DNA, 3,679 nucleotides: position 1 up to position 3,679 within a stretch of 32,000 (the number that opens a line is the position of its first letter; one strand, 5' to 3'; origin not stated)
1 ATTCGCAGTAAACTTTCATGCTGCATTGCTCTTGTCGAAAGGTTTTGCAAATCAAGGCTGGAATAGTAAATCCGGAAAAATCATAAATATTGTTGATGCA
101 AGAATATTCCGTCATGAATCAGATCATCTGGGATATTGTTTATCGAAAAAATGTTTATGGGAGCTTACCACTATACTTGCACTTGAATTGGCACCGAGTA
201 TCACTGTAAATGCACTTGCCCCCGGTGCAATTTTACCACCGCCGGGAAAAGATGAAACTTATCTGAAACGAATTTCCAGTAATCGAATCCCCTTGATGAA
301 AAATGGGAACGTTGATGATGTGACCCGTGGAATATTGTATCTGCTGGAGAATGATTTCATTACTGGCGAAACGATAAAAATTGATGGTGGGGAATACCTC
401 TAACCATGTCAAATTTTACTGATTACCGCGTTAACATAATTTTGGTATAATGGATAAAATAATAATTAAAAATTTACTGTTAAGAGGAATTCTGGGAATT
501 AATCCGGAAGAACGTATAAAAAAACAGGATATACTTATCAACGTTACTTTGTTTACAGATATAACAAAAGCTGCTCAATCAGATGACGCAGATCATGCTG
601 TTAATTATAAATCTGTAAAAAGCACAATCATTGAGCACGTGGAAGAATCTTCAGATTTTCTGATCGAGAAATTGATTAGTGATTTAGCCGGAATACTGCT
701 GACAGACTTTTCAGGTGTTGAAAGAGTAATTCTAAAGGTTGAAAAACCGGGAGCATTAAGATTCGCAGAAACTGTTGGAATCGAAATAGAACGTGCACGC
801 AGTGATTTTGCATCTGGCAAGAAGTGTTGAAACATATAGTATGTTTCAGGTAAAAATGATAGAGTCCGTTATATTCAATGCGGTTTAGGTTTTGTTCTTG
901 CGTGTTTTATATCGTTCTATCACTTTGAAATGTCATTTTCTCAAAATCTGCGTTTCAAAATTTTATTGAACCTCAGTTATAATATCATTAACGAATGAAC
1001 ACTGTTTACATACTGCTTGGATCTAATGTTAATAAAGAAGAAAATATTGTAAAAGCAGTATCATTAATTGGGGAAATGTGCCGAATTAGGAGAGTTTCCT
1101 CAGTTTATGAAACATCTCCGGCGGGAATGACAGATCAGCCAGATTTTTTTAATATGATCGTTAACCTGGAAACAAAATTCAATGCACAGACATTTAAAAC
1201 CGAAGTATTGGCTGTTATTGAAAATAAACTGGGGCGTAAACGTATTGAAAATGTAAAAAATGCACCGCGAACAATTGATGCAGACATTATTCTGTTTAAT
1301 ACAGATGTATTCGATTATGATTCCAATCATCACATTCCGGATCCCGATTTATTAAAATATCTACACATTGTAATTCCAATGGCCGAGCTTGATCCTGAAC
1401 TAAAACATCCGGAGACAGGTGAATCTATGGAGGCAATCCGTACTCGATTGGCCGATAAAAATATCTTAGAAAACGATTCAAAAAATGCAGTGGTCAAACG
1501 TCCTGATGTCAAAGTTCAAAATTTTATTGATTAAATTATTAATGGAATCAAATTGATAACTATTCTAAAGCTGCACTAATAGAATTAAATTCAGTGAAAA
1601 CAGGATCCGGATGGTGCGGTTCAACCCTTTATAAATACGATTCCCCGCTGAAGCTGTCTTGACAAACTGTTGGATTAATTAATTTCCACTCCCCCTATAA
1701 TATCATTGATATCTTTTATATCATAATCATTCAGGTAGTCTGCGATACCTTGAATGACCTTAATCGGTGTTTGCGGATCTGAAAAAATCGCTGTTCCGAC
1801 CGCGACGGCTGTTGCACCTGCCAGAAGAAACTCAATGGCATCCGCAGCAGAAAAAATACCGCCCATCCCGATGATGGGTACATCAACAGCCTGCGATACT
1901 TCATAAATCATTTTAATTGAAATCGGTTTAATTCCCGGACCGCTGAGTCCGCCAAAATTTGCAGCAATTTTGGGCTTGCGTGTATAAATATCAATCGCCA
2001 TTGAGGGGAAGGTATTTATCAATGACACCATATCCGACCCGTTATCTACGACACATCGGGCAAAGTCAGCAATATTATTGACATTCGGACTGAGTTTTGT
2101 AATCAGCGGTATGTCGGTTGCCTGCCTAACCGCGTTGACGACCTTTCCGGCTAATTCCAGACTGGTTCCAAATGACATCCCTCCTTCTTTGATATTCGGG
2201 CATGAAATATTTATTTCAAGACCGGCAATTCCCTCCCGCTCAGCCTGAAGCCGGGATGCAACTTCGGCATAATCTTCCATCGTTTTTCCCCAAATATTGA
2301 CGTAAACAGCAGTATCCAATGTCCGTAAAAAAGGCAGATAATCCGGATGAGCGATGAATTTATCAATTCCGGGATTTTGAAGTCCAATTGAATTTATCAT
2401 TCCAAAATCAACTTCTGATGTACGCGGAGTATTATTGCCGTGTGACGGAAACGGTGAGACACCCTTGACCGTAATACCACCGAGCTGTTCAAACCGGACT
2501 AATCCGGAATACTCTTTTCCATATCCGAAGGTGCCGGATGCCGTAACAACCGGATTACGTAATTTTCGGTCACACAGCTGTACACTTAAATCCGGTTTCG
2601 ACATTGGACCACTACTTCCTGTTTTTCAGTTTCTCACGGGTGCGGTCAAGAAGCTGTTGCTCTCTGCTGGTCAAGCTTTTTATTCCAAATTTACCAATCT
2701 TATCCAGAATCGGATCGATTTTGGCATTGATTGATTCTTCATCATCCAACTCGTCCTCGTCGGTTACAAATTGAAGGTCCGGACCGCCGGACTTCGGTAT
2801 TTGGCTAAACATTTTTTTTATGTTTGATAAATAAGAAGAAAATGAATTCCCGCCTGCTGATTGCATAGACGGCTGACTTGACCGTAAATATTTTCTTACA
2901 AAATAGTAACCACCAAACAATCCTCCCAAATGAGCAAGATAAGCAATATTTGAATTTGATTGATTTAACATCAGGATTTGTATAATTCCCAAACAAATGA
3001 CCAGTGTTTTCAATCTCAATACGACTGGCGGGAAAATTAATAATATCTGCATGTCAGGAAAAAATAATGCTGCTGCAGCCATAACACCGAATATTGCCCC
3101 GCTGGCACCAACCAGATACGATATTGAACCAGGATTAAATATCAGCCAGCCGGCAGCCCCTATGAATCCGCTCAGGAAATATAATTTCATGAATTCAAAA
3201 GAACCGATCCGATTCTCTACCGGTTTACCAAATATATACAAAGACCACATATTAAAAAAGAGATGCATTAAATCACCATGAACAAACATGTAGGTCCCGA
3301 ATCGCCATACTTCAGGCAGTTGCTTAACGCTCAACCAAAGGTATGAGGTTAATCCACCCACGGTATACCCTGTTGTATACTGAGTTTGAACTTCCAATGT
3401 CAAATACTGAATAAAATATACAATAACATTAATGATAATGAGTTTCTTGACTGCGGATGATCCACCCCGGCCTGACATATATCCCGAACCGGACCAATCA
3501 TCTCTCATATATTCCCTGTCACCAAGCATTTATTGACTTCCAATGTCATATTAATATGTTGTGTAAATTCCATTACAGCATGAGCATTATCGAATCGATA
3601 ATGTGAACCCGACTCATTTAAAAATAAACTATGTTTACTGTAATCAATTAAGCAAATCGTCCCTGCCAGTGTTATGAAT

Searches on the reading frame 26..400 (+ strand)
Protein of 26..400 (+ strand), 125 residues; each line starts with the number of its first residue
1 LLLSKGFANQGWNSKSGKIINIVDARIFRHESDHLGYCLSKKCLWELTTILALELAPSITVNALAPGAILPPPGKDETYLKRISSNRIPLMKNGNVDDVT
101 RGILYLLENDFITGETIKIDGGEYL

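Call 23: search_protein_families(library=pfam, proteins=[window:26-400:+], max_evalue=0.001)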
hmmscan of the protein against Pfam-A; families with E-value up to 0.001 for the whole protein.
window:26-400:+ (125 aa): 3 families
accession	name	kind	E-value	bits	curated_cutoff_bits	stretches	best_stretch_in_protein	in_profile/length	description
PF13561.12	adh_short_C2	-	4.3e-14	53.1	27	1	14-122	120-234/236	Enoyl-(Acyl carrier protein) reductase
PF00106.31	adh_short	-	1.6e-06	28.2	26.6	1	5-70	117-183/195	short chain dehydrogenase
PF23441.1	SDR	-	0.0004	20.3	27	0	44-125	170-257/258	SDR-like rossmann domain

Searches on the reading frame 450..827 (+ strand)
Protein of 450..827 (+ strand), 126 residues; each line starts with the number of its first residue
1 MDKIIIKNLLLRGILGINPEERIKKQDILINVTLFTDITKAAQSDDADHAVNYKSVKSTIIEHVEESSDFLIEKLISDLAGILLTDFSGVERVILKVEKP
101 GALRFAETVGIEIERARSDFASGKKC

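Call 23: search_protein_families(library=pfam, proteins=[window:450-827:+], max_evalue=0.001)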
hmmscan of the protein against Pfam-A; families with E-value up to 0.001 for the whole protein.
window:450-827:+ (126 aa): 1 family
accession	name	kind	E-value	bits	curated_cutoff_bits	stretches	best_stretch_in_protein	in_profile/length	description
PF02152.23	FolB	-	1.4e-28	100.1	31.8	1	4-114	1-113/113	Dihydroneopterin aldolase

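Call 55: find_encoding_contigs(protein=window:450-827:+, flank=10000, max_places=1)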
Protein window:450-827:+ (126 aa): 4 contigs read that carry it; 1 place shown.
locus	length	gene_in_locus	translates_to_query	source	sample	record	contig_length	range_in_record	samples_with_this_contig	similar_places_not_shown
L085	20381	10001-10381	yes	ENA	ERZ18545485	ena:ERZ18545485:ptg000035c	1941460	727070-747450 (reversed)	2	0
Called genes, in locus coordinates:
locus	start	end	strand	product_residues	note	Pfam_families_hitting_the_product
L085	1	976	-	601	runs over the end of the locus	PF01921:tRNA-synt_1f, PF01406:tRNA-synt_1e (weak), PF09334:tRNA-synt_1g (faint)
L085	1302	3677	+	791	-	PF01588:tRNA_bind, PF03483:B3_4, PF03484:B5, PF17759:tRNA_synthFbeta, PF03147:FDX-ACB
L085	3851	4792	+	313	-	-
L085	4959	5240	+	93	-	PF00216:Bac_DNA_binding, PF18291:HU-HIG, PF14908:HU-CCDC81_euk_1 (weak)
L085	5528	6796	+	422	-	PF13393:tRNA-synt_His, PF00587:tRNA-synt_2b, PF03129:HGTP_anticodon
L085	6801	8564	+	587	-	PF01336:tRNA_anti-codon, PF00152:tRNA-synt_2, PF02938:GAD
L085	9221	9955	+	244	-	PF00106:adh_short, PF08659:KR, PF13561:adh_short_C2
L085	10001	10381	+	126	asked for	PF02152:FolB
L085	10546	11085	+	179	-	PF01288:HPPK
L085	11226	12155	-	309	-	PF01180:DHO_dh, PF00977:His_biosynth (faint), PF01207:Dus (faint), PF03060:NMO (weak)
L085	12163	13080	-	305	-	PF01694:Rhomboid, PF20216:DUF6576 (weak)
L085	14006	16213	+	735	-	PF17804:TSP_NTD, PF00595:PDZ, PF17820:PDZ_6 (weak), PF03572:Peptidase_S41, PF11818:DUF3340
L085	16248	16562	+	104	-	-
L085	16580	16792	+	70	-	-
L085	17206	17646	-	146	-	PF03706:LPG_synthase_TM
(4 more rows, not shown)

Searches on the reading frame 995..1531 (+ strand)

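Call 23: search_protein_families(library=pfam, proteins=[window:995-1531:+], max_evalue=0.001)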
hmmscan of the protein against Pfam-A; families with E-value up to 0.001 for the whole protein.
window:995-1531:+ (179 aa): 1 family
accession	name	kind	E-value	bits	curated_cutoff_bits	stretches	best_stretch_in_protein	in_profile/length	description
PF01288.25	HPPK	-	2.6e-26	92.7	25.7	1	5-134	1-116/116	7,8-dihydro-6-hydroxymethylpterin-pyrophosphokinase (HPPK)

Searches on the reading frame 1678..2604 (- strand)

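Call 23: search_protein_families(library=pfam, proteins=[window:1678-2604:-], max_evalue=0.001)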
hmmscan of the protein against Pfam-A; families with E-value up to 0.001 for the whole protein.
window:1678-2604:- (309 aa): 4 families
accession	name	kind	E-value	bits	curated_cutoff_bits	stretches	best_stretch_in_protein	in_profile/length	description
PF01180.27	DHO_dh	-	1.7e-75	254.4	27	1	6-291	2-291/291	Dihydroorotate dehydrogenase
PF01207.24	Dus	-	1.8e-11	44.2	20.4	2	226-278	169-222/311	Dihydrouridine synthase (Dus)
PF03060.21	NMO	-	4.8e-07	29.9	28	1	229-274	181-226/331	Nitronate monooxygenase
PF00977.27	His_biosynth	-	2.3e-05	24.4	23.6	1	227-279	59-111/228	Histidine biosynthesis protein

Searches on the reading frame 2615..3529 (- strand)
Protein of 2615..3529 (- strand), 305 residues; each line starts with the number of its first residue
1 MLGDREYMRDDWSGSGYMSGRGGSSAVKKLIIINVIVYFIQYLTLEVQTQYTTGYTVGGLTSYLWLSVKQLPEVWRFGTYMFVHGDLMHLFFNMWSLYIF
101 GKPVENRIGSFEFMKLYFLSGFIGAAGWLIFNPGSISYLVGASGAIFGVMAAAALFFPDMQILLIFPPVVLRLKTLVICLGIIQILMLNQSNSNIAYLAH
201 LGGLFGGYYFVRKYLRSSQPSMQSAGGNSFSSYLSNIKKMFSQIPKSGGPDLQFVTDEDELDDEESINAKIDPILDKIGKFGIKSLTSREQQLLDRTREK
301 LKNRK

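Call 23: search_protein_families(library=pfam, proteins=[window:2615-3529:-], max_evalue=0.001)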
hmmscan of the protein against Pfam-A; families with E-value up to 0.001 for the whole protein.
window:2615-3529:- (305 aa): 2 families
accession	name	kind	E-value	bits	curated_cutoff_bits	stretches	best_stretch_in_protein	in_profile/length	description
PF01694.28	Rhomboid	-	2e-35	122.5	22.6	1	73-213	3-139/143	Rhomboid domain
PF20216.3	DUF6576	-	2.2e-07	31.3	27.3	1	270-296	17-43/47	Family of unknown function (DUF6576)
